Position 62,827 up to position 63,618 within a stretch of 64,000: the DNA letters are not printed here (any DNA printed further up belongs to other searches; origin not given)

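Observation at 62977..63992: Co-transcribed pair of paralogous cysteine-rich proteins with no recognisable family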

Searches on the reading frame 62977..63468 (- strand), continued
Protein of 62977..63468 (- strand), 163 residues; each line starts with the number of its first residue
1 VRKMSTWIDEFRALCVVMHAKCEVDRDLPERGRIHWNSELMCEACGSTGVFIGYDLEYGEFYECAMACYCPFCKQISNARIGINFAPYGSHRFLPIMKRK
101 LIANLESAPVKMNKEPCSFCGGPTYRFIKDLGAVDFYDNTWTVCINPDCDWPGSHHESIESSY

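Call 74: list_cluster_members(proteins=[P0002, P0001, P0008, P0014, P0010, P0011, P0016, P0017, P0039, P0013])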
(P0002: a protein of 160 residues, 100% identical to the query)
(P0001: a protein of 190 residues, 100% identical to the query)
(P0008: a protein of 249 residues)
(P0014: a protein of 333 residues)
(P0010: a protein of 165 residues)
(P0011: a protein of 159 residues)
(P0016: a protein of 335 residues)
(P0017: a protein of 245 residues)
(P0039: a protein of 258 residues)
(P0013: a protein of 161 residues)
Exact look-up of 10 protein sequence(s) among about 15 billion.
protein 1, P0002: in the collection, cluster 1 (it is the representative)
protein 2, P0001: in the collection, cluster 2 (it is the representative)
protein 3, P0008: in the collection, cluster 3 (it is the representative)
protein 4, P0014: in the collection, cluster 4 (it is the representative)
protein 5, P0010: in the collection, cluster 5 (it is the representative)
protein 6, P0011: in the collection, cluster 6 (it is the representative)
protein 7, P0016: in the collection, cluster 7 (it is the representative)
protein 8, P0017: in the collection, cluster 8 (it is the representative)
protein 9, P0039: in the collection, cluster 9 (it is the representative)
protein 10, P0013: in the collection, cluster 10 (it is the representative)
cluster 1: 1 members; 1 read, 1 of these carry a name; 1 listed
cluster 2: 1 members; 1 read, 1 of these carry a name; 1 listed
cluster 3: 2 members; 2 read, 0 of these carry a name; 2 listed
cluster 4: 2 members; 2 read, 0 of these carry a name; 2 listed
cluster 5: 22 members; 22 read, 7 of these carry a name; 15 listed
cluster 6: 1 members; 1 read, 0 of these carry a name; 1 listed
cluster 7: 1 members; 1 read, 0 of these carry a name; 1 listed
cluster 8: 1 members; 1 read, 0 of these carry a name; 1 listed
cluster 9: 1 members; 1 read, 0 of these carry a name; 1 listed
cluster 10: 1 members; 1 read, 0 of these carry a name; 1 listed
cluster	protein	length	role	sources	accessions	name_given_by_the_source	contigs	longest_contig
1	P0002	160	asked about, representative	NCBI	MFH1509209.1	MAG: hypothetical protein ABIE68_03530 [bacterium]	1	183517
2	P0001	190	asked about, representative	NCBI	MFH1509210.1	MAG: hypothetical protein ABIE68_03535 [bacterium]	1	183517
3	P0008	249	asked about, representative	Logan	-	-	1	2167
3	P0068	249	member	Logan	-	-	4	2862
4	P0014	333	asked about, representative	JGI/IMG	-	-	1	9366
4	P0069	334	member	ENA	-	-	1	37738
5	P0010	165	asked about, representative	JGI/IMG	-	-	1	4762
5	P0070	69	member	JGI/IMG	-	hypothetical protein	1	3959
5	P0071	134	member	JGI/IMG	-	hypothetical protein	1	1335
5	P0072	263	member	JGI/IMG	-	hypothetical protein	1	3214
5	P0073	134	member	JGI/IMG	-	hypothetical protein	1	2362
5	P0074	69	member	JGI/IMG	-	hypothetical protein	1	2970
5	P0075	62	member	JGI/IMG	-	hypothetical protein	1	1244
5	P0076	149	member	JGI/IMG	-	hypothetical protein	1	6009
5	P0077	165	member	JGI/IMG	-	-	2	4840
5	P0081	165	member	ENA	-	-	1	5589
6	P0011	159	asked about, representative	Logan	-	-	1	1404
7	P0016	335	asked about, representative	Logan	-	-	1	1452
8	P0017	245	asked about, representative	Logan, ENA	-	-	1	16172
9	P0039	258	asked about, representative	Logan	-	-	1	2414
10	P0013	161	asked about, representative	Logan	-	-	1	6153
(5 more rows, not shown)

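Call 76: find_encoding_contigs(protein=P0069, flank=10000, max_places=2)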
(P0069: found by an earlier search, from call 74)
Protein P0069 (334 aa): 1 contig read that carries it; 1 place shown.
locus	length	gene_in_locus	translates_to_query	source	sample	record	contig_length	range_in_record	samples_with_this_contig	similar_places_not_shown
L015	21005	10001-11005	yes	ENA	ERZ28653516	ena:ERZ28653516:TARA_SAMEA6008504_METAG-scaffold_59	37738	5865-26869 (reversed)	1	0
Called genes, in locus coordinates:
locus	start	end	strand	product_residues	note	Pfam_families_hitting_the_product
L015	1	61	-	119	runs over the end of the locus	PF00072:Response_reg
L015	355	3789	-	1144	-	PF01590:GAF, PF13185:GAF_2, PF00989:PAS, PF08448:PAS_4, PF13426:PAS_9, PF13188:PAS_8, PF08447:PAS_3, PF00512:HisKA, +4 more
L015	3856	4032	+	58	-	-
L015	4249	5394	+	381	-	PF02666:PS_Dcarbxylase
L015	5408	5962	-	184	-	-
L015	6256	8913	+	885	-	PF01411:tRNA-synt_2c, PF07973:tRNA_SAD, PF02272:DHHA1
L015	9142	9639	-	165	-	-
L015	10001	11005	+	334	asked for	PF01582:TIR, PF08937:ThsB_TIR (weak), PF13676:TIR_2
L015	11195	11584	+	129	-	PF08937:ThsB_TIR (weak)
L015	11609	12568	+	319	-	PF00656:Peptidase_C14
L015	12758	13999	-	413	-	PF01842:ACT (faint), PF13740:ACT_6, PF06888:Put_Phosphatase (faint), PF21086:ACT_PSP_2 (weak), PF00702:Hydrolase, PF12710:HAD, PF08282:Hydrolase_3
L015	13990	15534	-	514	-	PF00117:GATase, PF07722:Peptidase_C26, PF02540:NAD_synthase, PF00958:GMP_synt_C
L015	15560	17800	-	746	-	PF00912:Transgly, PF00905:Transpeptidase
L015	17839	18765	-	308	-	PF00561:Abhydrolase_1, PF00975:Thioesterase (weak), PF12146:Hydrolase_4, PF12697:Abhydrolase_6, PF00326:Peptidase_S9 (faint)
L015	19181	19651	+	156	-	PF06445:GyrI-like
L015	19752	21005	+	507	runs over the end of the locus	PF07992:Pyr_redox_2 (faint), PF01266:DAO (faint), PF01593:Amino_oxidase, PF13450:NAD_binding_8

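Call 77: find_encoding_contigs(protein=P0017, flank=8000, max_places=2)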
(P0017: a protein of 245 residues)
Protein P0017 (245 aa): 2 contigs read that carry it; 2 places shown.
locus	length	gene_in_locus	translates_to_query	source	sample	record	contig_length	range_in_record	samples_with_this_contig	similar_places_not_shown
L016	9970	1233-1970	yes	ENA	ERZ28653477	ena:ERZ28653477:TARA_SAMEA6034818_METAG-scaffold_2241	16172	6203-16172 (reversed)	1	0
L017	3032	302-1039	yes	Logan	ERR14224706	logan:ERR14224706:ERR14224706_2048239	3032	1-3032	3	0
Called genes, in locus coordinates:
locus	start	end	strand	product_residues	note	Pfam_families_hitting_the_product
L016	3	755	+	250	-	?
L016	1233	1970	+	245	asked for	-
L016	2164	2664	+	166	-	-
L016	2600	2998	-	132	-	-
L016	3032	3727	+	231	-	PF00075:RNase_H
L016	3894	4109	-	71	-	-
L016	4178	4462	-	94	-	-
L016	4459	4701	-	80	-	-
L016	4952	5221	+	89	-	PF13443:HTH_26, PF01381:HTH_3 (weak)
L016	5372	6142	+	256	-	-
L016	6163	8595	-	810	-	-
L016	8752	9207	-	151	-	-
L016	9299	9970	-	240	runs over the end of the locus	-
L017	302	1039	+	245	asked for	-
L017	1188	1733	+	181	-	-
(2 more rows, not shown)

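Call 78: find_encoding_contigs(protein=P0068, flank=5000, max_places=4)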
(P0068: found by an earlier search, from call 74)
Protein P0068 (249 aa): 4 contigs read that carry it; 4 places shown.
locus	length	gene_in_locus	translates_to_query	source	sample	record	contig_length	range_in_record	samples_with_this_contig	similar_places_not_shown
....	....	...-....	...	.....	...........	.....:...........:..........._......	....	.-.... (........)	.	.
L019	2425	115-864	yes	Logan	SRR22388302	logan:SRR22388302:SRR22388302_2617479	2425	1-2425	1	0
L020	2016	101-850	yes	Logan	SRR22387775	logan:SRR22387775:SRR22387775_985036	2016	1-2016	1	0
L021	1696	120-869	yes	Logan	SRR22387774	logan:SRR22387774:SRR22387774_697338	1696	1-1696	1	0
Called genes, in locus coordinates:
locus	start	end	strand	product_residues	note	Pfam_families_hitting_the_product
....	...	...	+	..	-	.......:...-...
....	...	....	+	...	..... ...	-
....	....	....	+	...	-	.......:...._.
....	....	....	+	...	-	?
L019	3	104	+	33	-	?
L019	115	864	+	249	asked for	-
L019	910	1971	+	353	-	PF03130:HEAT_PBS (faint), PF13646:HEAT_2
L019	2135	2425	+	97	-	?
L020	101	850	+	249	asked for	-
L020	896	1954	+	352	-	PF13646:HEAT_2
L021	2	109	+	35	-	?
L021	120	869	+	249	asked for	-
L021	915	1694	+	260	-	?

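Call 88: fold_search(model_id=the predicted structure, library=pdb)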
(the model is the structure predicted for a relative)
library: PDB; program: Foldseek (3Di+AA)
matches with E <= 10: 181; with E <= 0.001: 0
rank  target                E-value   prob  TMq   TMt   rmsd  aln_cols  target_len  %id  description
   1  5flm_I                2.1e-02  0.82  0.26  0.33  10.9       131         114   16  Structure of transcribing mammalian RNA polymerase II (released 2016-01-20)
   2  8xrm_I                4.2e-02  0.63  0.24  0.31  12.1       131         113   15  RNA polymerase II elongation complex with DSIF, SPT6, and ELOF1 transcribing genomic DNA extracted from human nuclei (released 2025-05-07)
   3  6ted_I                4.7e-02  0.69  0.27  0.34  13.3       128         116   13  Structure of complete, activated transcription complex Pol II-DSIF-PAF-SPT6 uncovers allosteric elongation activation  (released 2020-07-22)
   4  4c2m_X                4.7e-02  0.35  0.21  0.26  22.3       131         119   17  Structure of RNA polymerase I at 2.8 A resolution (released 2013-10-23)
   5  4c2m_I                5.5e-02  0.35  0.22  0.27  22.4       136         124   17  Structure of RNA polymerase I at 2.8 A resolution (released 2013-10-23)
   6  5x4z_I                7.7e-02  0.54  0.26  0.34  13.4       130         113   13  RNA Polymerase II from Komagataella Pastoris (Type-1 crystal) (released 2017-05-17)
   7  7b7u_I                7.7e-02  0.54  0.26  0.33  12.2       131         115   15  Cryo-EM structure of mammalian RNA polymerase II in complex with human RPAP2 (released 2021-05-19)
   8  2ja5_I                9.1e-02  0.57  0.27  0.34  12.8       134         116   11  CPD lesion containing RNA Polymerase II elongation complex A (released 2007-02-20)
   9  5x51_I                9.7e-02  0.54  0.26  0.34  12.2       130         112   13  RNA Polymerase II from Komagataella Pastoris (Type-3 crystal) (released 2017-05-17)
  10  6hlq_I                9.7e-02  0.21  0.18  0.25  21.9       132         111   17  Yeast RNA polymerase I* elongation complex bound to nucleotide analog GMPCPP (released 2019-04-03)
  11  1i50_I                1.0e-01  0.57  0.28  0.34  11.3       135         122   10  RNA POLYMERASE II CRYSTAL FORM II AT 2.8 A RESOLUTION (released 2001-04-23)
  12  3how_I                1.0e-01  0.54  0.26  0.33  12.9       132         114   11  Complete RNA polymerase II elongation complex III with a T-U mismatch and a frayed RNA 3'-uridine (released 2009-07-28)
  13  1twa_I                1.2e-01  0.57  0.27  0.34  13.4       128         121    9  RNA polymerase II complexed with ATP (released 2004-11-16)
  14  3cqz_I                1.2e-01  0.57  0.27  0.34  11.7       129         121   12  Crystal structure of 10 subunit RNA polymerase II in complex with the inhibitor alpha-amanitin (released 2008-07-22)
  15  7ui9_I                1.4e-01  0.57  0.26  0.34  12.5       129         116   13  Core Mediator-PICearly (Copy A) (released 2023-02-15)
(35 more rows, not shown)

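Call 89: search_protein_families(library=padloc, proteins=[L015:10001-11005:+, L015:11195-11584:+, L015:11609-12568:+, L015:9142-9639:-, L011:1221-2093:+, L011:2173-2574:+, L006:9981-10589:+, L006:10789-11235:+, L006:11214-11537:+, L010:762-1127:-], max_evalue=0.001)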
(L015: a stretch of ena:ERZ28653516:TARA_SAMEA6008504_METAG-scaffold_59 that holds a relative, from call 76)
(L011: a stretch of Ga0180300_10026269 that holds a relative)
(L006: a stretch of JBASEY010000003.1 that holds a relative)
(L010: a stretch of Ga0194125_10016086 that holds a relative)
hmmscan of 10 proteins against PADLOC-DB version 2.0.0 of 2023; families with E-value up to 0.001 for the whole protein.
L015:10001-11005:+ (334 aa): 12 families
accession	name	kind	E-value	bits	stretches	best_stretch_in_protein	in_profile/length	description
PDLC02012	SAVED5--SAVED_TIR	-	7.1e-13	46.4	1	181-281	8-105/404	-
PDLC05062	PDC-S66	-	2.5e-12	44.9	1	185-278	147-240/282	-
PDLC02421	Aga_TIR-PNTD1-PNTD2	-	2.9e-10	37.9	1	187-284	4-104/430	Class I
PDLC02403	Aga_TIR-PNTD1-PNTD2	-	4.5e-09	33.9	1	187-285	3-104/443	Class I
PDLC02416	Aga_REase-TIR-PNTD1-PNTD2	-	3e-07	27.5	1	180-288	149-254/572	Class I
PDLC00436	ThsB1|ThsB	-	4.1e-07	27.7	1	185-280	34-132/183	TIR-like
PDLC00426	ThsB1|ThsB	-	4.5e-06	24.2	1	186-262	237-320/352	TIR-like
PDLC00417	ThsB1|ThsB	-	4.8e-06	24.3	1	187-278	167-259/303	TIR-like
PDLC03015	TIR-NLR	-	0.00013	18.8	1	223-298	37-107/824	-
PDLC02400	Aga_TIR-PNTD1-PNTD2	-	0.00019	17.8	1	184-288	185-291/639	Class I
PDLC00434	ThsB1|ThsB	-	0.00028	18.1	1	185-266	137-219/396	TIR-like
PDLC00419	ThsB1|ThsB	-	0.00082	17.2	0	183-270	24-115/165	TIR-like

L015:11195-11584:+ (129 aa): 1 family
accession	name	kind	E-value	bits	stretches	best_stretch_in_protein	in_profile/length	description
PDLC00429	ThsB1|ThsB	-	0.0004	18.5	1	3-92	4-99/167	TIR-like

L015:11609-12568:+ (319 aa): 1 family
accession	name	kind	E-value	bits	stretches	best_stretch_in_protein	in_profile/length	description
PDLC02987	caspase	-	1.9e-18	64.9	1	4-192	5-158/453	-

L015:9142-9639:- (165 aa): 0 families

L011:1221-2093:+ (290 aa): 2 families
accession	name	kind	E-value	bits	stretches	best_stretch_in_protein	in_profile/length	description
PDLC04997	PDC-S32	-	2.4e-105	350.3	1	1-281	7-281/285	-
PDLC04996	PDC-S32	-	1.5e-86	288.5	1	2-281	3-276/280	-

L011:2173-2574:+ (133 aa): 0 families

L006:9981-10589:+ (202 aa): 0 families

L006:10789-11235:+ (148 aa): 0 families

L006:11214-11537:+ (107 aa): 10 families
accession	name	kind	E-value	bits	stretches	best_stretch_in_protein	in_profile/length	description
PDLC04903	PDC-S09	-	1.2e-12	46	1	2-95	2-99/108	-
PDLC04368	PDC-M05A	-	4.3e-12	44.3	1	9-90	92-170/201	-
PDLC04907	PDC-S09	-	2e-09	35.6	1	5-67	9-70/114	-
PDLC04372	PDC-M05A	-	7e-09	34.2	1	11-90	63-139/167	-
PDLC04906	PDC-S09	-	2.1e-08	32.5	1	1-50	1-50/98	-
PDLC04904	PDC-S09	-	2.1e-07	29.1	1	6-66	8-65/104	-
PDLC04902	PDC-S09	-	2.4e-06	25.8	1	21-64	18-60/97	-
PDLC04905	PDC-S09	-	0.0001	20.6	1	20-62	17-60/101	-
PDLC04369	PDC-M05A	-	0.00014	19.6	1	8-56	90-135/201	-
PDLC00808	Cyclase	-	0.00016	19.1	1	9-103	35-132/325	oligonucleotide-cyclase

L010:762-1127:- (121 aa): 0 families

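Call 90: search_protein_families(library=pfam, proteins=[L015:11195-11584:+, L015:11609-12568:+, L015:9142-9639:-, L011:1221-2093:+, L011:2173-2574:+, L006:9981-10589:+, L006:10789-11235:+, L006:11214-11537:+, L010:762-1127:-, L010:3-737:-], max_evalue=0.001)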
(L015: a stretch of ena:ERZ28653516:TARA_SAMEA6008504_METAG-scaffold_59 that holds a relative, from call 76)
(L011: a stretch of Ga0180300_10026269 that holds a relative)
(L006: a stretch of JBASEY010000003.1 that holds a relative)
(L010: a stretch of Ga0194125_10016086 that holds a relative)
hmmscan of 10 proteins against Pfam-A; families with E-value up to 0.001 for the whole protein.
L015:11195-11584:+ (129 aa): 1 family
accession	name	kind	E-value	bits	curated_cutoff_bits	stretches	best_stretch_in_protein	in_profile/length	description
PF08937.16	ThsB_TIR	-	2.9e-06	28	21.2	1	7-94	1-94/100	Thoeris protein ThsB, TIR-like domain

L015:11609-12568:+ (319 aa): 1 family
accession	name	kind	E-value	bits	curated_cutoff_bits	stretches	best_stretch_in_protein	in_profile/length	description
PF00656.27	Peptidase_C14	-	2.3e-14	54.1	21.4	1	2-205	2-211/233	Caspase domain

L015:9142-9639:- (165 aa): 0 families

L011:1221-2093:+ (290 aa): 1 family
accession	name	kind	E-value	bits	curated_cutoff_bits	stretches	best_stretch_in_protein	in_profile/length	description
PF18863.6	AbiJ_NTD4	-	2.8e-35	122.4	34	1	3-163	2-152/152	AbiJ N-terminal domain 4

L011:2173-2574:+ (133 aa): 0 families

L006:9981-10589:+ (202 aa): 0 families

L006:10789-11235:+ (148 aa): 1 family
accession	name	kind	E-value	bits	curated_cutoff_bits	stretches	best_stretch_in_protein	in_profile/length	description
PF05168.19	HEPN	-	3.7e-21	75.9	22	1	28-146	2-116/117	HEPN domain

L006:11214-11537:+ (107 aa): 3 families
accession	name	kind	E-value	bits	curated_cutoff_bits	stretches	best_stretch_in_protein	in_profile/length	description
PF01909.29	NTP_transf_2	-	2e-11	44.6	21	1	10-69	1-62/93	Nucleotidyltransferase domain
PF18765.7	Polbeta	-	3.3e-09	37.2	26.9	1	15-67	5-54/93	Polymerase beta, Nucleotidyltransferase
PF22600.2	MTPAP-like_central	-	0.00068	20.2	27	1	12-63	28-78/139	Poly(A) RNA polymerase, mitochondrial-like, central palm domain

L010:762-1127:- (121 aa): 0 families

L010:3-737:- (245 aa): 1 family
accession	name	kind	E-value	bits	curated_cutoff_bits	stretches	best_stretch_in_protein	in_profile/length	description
PF10056.14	DUF2293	-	1.5e-26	92.7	25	1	159-243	2-84/85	Uncharacterized conserved protein (DUF2293)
